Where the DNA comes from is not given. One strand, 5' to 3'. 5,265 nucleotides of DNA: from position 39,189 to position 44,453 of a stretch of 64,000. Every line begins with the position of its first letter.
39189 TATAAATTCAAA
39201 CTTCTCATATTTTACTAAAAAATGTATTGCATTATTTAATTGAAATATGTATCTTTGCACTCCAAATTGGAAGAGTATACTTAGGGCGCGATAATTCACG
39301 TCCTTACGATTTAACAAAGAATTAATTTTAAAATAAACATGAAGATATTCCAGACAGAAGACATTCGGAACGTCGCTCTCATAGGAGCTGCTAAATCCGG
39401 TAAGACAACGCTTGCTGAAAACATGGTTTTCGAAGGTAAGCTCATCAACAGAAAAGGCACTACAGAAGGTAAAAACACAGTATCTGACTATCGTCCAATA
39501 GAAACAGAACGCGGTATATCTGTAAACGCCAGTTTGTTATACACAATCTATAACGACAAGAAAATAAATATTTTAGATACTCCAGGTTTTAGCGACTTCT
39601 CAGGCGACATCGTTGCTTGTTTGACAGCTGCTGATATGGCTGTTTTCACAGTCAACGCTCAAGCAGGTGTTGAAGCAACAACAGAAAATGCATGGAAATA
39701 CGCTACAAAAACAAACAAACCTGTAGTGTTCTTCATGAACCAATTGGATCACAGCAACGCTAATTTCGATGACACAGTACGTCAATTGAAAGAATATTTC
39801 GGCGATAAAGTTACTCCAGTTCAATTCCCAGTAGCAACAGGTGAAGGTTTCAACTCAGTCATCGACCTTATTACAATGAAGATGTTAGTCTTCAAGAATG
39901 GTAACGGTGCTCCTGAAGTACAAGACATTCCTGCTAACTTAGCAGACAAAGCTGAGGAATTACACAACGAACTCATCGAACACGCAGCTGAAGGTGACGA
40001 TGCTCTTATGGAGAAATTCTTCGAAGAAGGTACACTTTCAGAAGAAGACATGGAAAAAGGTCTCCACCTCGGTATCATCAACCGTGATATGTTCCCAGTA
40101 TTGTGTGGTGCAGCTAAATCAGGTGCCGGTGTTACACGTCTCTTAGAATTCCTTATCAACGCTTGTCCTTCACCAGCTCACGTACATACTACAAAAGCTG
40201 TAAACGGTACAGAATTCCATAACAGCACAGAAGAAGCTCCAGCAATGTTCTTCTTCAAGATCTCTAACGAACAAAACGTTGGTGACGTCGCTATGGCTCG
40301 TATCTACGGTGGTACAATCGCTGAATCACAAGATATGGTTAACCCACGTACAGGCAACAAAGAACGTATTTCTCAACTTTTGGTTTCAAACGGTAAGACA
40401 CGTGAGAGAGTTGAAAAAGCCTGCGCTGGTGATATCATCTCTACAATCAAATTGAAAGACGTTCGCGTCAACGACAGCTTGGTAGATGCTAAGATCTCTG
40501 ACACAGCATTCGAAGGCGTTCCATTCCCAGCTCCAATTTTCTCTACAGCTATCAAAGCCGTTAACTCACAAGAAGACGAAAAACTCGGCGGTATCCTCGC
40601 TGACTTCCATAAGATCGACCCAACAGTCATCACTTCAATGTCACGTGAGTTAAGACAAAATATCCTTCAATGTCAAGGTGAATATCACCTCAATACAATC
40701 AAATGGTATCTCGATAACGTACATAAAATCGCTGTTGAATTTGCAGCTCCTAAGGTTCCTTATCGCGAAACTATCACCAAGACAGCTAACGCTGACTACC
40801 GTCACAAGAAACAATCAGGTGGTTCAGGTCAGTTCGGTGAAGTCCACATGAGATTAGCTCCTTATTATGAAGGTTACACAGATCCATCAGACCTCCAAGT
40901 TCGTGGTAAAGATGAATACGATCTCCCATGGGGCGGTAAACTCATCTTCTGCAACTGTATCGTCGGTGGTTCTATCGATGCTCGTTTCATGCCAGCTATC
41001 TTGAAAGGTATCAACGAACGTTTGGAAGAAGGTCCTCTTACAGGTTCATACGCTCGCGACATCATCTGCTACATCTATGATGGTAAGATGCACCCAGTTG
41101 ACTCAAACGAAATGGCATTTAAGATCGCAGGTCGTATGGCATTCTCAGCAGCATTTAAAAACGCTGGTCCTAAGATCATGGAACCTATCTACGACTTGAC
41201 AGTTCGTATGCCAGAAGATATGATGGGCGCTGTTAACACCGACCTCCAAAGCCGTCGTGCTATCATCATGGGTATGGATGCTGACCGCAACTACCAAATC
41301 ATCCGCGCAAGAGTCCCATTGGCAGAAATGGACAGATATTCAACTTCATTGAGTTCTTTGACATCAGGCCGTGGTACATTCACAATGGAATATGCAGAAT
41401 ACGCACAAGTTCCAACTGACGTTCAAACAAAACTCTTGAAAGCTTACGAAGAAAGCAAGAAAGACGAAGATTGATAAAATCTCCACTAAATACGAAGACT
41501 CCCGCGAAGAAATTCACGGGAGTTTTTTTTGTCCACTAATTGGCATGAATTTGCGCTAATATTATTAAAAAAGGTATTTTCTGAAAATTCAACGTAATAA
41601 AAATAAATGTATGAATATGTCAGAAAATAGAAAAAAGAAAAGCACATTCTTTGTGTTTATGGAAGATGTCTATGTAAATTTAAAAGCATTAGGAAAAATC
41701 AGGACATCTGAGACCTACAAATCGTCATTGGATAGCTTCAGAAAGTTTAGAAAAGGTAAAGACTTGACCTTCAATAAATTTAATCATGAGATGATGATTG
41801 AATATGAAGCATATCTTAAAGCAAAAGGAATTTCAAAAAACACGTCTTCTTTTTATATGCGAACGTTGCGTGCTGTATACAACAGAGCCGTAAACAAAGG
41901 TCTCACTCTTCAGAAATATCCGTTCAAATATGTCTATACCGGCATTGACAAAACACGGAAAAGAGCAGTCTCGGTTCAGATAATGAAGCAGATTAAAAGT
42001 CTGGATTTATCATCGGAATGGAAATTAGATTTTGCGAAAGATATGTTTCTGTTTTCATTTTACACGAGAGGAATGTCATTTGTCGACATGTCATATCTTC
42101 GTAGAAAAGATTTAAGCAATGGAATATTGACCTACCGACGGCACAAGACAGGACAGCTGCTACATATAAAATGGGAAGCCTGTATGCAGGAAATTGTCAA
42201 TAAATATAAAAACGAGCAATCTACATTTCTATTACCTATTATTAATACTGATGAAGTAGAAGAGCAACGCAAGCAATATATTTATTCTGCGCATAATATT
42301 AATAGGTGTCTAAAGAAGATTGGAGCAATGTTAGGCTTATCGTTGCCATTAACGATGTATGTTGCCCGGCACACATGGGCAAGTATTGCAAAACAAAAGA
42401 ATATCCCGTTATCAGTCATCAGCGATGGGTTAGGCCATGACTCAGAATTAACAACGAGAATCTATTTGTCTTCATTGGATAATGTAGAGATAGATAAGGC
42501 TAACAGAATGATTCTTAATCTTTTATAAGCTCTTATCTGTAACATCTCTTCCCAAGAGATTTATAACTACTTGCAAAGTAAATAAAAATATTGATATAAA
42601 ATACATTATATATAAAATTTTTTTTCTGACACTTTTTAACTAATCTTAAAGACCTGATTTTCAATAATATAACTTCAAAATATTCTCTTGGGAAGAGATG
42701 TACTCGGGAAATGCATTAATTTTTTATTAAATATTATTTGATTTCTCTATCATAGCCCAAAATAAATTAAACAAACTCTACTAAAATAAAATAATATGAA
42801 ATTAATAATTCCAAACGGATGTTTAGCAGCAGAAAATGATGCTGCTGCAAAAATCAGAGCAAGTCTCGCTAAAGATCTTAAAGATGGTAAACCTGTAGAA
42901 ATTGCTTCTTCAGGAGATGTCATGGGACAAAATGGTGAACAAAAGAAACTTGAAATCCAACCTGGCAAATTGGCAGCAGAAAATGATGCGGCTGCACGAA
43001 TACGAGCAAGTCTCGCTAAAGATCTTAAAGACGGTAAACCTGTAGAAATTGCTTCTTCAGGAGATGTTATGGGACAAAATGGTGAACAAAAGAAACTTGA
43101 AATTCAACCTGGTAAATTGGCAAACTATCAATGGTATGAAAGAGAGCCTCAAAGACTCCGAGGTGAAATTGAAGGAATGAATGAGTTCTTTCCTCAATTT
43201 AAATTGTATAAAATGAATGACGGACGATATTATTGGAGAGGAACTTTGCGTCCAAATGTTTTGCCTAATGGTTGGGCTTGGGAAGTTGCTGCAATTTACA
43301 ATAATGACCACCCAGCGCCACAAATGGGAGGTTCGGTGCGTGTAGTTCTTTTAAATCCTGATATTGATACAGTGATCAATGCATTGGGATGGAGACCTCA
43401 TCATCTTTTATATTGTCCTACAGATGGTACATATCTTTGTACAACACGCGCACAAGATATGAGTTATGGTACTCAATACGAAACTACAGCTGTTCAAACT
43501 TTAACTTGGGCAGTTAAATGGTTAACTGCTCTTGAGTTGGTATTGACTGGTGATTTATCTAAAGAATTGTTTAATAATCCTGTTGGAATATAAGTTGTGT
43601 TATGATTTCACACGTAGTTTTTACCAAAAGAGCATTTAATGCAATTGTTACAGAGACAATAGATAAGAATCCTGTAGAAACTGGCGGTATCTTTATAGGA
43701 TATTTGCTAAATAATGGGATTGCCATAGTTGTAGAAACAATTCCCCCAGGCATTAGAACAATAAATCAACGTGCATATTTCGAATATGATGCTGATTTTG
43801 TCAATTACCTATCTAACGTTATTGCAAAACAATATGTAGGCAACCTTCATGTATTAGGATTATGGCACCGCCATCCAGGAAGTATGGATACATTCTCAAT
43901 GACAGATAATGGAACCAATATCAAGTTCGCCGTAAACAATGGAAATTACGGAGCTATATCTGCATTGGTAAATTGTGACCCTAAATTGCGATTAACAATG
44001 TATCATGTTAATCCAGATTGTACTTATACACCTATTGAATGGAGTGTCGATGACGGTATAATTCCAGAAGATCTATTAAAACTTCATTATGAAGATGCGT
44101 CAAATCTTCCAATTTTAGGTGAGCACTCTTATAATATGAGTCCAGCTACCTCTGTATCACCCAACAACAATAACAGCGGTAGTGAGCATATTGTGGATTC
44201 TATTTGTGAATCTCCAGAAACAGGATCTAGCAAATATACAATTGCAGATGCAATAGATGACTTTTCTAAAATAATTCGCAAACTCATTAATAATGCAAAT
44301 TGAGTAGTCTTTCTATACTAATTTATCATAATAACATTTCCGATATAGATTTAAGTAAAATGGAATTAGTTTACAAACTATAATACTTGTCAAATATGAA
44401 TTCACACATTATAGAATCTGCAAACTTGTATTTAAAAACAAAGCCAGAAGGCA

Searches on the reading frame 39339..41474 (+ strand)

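Call 8: search_protein_families(library=pfam, proteins=[window:39339-41474:+], max_evalue=0.001)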
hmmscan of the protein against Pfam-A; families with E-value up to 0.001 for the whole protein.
window:39339-41474:+ (711 aa): 7 families
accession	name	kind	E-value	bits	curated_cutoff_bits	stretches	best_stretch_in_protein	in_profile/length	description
PF00009.33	GTP_EFTU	-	2.4e-39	135.3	26.5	1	8-277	2-187/188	Elongation factor Tu GTP binding domain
PF03764.24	EFG_IV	-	8.4e-31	106.7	24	2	530-609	41-120/121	Elongation factor G, domain IV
PF00679.30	EFG_C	-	6e-27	93.9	27.9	1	613-698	2-88/89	Elongation factor G C-terminus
PF14492.12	EFG_III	-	3.2e-12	46.8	27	1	396-468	1-73/75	Elongation Factor G, domain III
PF22042.2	EF-G_D2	-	4e-10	40.1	27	1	303-383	4-83/84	Elongation factor G domain 2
PF03144.31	GTP_EFTU_D2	-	2.2e-08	34.8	30.3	1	315-379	1-70/73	Elongation factor Tu domain 2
PF01926.29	MMR_HSR1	-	1.4e-06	28.8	21.9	1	11-134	1-112/113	50S ribosome-binding GTPase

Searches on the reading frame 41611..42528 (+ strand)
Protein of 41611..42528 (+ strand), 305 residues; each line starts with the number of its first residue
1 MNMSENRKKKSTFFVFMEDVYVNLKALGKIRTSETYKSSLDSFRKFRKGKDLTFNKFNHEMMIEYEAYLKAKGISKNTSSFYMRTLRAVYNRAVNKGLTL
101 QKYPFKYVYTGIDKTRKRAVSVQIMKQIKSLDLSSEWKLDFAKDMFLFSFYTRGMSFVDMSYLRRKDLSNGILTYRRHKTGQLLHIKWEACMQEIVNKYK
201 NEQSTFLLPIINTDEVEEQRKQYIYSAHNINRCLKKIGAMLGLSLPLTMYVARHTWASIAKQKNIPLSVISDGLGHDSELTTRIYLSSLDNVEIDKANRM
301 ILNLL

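Call 7: search_protein_families(library=padloc, proteins=[window:41611-42528:+], max_evalue=0.01)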
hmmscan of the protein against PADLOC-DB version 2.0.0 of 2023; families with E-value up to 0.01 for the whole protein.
window:41611-42528:+ (305 aa): 0 families

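Call 8: search_protein_families(library=pfam, proteins=[window:41611-42528:+], max_evalue=0.001)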
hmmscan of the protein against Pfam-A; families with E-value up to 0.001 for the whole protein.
window:41611-42528:+ (305 aa): 3 families
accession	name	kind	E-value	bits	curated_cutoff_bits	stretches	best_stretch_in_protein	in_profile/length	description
PF13102.12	Phage_int_SAM_5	-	2.8e-20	72.9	22.3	1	12-103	1-92/98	Phage integrase SAM-like domain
PF00589.27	Phage_integrase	-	6.3e-08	33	27.1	1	198-289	85-169/172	Phage integrase family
PF02899.23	Phage_int_SAM_1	-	0.00063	20.4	22.3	1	32-96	18-82/83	Phage integrase, N-terminal SAM-like domain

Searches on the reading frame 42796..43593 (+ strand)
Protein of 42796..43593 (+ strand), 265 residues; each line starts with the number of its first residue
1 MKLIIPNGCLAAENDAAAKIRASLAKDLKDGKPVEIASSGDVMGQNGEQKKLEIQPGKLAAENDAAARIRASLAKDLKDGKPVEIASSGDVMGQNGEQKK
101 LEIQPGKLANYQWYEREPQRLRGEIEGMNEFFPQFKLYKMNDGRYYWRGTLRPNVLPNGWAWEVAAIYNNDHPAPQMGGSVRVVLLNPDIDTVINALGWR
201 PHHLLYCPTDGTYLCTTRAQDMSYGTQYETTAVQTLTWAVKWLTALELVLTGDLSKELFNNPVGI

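Call 4: search_protein_families(library=pfam, proteins=[window:42796-43593:+], max_evalue=0.01)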
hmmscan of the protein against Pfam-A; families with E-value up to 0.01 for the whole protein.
window:42796-43593:+ (265 aa): 0 families

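Call 6: search_protein_families(library=ncbifam, proteins=[window:42796-43593:+], max_evalue=0.01)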
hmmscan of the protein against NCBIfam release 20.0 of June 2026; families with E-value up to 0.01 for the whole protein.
window:42796-43593:+ (265 aa): 1 family
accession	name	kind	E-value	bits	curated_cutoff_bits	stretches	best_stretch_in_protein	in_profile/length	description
NF040680.1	chromo_anti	equivalog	0.0049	16.7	86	0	14-40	19-45/133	enediyne antibiotic chromoprotein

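Call 7: search_protein_families(library=padloc, proteins=[window:42796-43593:+], max_evalue=0.01)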
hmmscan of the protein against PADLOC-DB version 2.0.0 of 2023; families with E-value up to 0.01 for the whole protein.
window:42796-43593:+ (265 aa): 6 families
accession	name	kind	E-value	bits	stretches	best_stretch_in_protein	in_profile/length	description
PDLC00877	E2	-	1.8e-10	39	1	121-250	8-128/150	E2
PDLC00876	E2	-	4.8e-10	37.4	1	123-248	14-122/158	E2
PDLC00860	E2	-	8.2e-05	20.4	1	108-151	6-47/188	E2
PDLC00863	E2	-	0.00045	18.3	1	125-250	15-127/149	E2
PDLC00873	E2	-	0.001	17.1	1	177-250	24-92/110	E2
PDLC00858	E2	-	0.0077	14.4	0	126-247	20-119/148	E2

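Call 61: search_solved_structures(query=window:42796-43593:+, max_evalue=1)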
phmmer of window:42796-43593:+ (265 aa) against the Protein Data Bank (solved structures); distinct sequences matched with E-value up to 1: 2.
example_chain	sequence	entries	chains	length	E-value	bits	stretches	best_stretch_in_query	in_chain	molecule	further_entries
4wem_A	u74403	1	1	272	0.35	13.7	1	185-264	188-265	K88 fimbrial protein AC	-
6fsq_A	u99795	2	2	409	0.38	13.5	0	72-148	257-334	alphaRep A3_bGFPD | A3_bGFPD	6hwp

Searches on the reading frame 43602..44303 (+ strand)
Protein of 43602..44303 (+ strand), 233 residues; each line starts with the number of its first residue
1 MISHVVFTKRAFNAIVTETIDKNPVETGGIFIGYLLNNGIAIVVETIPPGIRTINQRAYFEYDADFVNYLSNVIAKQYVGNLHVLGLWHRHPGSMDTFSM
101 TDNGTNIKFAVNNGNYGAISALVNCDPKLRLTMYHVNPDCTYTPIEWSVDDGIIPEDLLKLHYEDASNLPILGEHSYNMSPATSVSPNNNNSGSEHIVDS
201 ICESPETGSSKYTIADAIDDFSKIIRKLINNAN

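Call 4: search_protein_families(library=pfam, proteins=[window:43602-44303:+], max_evalue=0.01)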
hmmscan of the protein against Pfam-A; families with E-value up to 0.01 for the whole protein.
window:43602-44303:+ (233 aa): 1 family
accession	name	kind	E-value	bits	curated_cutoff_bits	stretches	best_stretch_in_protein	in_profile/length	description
PF14464.11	Prok-JAB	-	5.1e-07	30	25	1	9-104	2-88/114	Prokaryotic homologs of the JAB domain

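Call 6: search_protein_families(library=ncbifam, proteins=[window:43602-44303:+], max_evalue=0.01)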
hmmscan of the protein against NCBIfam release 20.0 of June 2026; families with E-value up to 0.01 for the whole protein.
window:43602-44303:+ (233 aa): 3 families
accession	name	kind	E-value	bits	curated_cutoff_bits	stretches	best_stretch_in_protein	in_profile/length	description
NF058523.1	6A-MBL_cap2_3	equivalog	8.6e-12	44.4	320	1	5-112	545-653/665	anti-phage 6A-MBL system cap2_3 protein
TIGR02256.1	ICE_VC0181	hypoth_equivalog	2.1e-08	34.1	127.6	1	25-103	17-94/131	conserved hypothetical protein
NF050170.1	CDNTaseCGASCap3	equivalog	5e-06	26.8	200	1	4-104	15-115/153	CBASS system CD-NTase/cGAS isopeptidase Cap3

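Call 7: search_protein_families(library=padloc, proteins=[window:43602-44303:+], max_evalue=0.01)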
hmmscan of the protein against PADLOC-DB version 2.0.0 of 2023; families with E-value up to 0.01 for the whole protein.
window:43602-44303:+ (233 aa): 22 families
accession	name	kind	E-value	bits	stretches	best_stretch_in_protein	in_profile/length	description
PDLC00890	JAB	-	2.8e-13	47.7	1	4-110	11-116/157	JAB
PDLC00889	JAB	-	1.8e-11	41.9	1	4-111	20-125/168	JAB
PDLC00896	JAB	-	1.6e-10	39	1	5-110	13-119/159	JAB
PDLC00909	JAB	-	4.2e-10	37.6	1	19-116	35-131/168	JAB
PDLC00902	JAB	-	1.3e-08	32.6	1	21-103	33-114/159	JAB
PDLC00887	JAB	-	4.2e-08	31.3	1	20-110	32-121/160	JAB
PDLC00827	E1-E2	-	7.5e-08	29.2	1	3-109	563-669/711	E1-E2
PDLC00891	JAB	-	1.1e-07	29.4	1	20-105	29-110/159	JAB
PDLC00835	E1-E2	-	1.1e-07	28.6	1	6-111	619-722/778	E1-E2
PDLC00892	JAB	-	2e-07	28.8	1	4-109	13-116/174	JAB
PDLC00727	Effector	-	5.4e-07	26.4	1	8-105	11-107/590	TIR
PDLC02013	SAVED5--SAVED_TIR_JAB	-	8.9e-07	25.8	1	4-97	7-99/584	-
PDLC00895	JAB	-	1.1e-06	26.3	1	4-102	10-106/162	JAB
PDLC00838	E1-E2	-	1.1e-06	25.1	1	23-105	610-692/736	E1-E2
PDLC00908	JAB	-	2.8e-06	25.3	1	25-104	41-120/168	JAB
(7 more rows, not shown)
